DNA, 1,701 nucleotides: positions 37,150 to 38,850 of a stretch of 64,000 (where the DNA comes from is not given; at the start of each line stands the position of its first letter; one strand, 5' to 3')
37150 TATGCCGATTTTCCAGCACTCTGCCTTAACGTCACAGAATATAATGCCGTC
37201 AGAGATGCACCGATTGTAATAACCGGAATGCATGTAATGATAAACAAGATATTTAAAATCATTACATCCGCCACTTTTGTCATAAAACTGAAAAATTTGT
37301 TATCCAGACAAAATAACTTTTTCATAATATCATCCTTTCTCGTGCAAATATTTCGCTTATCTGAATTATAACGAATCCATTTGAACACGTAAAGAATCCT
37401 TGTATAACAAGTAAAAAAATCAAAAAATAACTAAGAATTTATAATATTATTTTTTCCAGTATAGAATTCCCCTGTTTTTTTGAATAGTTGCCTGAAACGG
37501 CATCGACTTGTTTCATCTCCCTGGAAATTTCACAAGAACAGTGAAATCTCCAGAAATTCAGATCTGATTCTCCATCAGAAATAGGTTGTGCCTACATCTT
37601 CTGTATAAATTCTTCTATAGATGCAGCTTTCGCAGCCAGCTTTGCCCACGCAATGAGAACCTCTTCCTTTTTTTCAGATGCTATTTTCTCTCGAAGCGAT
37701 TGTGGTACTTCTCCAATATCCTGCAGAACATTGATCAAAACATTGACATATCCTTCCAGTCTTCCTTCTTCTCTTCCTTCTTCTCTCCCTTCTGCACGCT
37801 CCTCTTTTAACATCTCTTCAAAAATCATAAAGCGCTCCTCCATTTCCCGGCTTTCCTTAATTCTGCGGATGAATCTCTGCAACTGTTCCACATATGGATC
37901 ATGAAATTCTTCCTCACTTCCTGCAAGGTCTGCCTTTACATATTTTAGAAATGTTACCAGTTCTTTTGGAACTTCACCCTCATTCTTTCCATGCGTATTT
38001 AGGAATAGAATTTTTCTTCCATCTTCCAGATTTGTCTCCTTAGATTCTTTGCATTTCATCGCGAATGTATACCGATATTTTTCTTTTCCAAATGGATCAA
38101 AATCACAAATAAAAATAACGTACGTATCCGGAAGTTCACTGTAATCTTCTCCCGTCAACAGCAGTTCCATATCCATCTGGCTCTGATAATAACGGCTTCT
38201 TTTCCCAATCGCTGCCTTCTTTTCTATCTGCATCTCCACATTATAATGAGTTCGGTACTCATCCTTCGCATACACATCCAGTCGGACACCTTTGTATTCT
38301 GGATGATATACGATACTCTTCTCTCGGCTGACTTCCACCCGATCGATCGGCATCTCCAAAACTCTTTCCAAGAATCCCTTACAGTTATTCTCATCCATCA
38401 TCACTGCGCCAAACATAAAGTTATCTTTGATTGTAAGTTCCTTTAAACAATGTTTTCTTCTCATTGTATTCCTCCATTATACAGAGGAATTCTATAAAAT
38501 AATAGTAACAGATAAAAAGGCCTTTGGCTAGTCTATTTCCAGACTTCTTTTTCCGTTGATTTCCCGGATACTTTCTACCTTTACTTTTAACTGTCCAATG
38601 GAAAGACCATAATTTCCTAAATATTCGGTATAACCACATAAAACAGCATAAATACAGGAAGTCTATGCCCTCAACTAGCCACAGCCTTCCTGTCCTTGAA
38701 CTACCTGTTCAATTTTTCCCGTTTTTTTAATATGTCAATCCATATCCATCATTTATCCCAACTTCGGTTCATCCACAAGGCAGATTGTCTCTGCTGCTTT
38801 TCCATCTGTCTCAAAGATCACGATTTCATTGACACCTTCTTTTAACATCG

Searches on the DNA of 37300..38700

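Call 21: search_rna_families(source=window, start=37300, end=38700, threshold=evalue, max_evalue=10)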
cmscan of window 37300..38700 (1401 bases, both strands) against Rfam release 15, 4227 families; matches with E-value up to 10: 6.
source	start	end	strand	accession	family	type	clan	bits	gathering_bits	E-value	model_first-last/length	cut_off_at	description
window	38375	38461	-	RF00038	PrfA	Cis-reg; thermoregulator;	-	21.5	88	4.4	1-132/132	no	PrfA thermoregulator UTR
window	37455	37524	-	RF02539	SNOR75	Gene; snRNA; snoRNA; CD-box;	-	16.3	50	8.5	1-87/87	no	Plant small nucleolar RNA SNOR75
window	38303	38396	+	RF02120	FTX_2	Gene; lncRNA;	-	15.5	48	5.1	1-97/97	no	FTX transcript, XIST regulator conserved region 2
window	37478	37545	+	RF01740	gyrA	Cis-reg;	-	14.8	45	3.1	1-88/88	no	gyrA RNA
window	37879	38058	-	RF02111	IS009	Gene;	-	14.3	117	1.3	1-199/199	no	IS009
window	38179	38216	+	RF01249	snR190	Gene; snRNA; snoRNA; CD-box;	CL00044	13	40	4.7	1-198/198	no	Small nucleolar RNA snR190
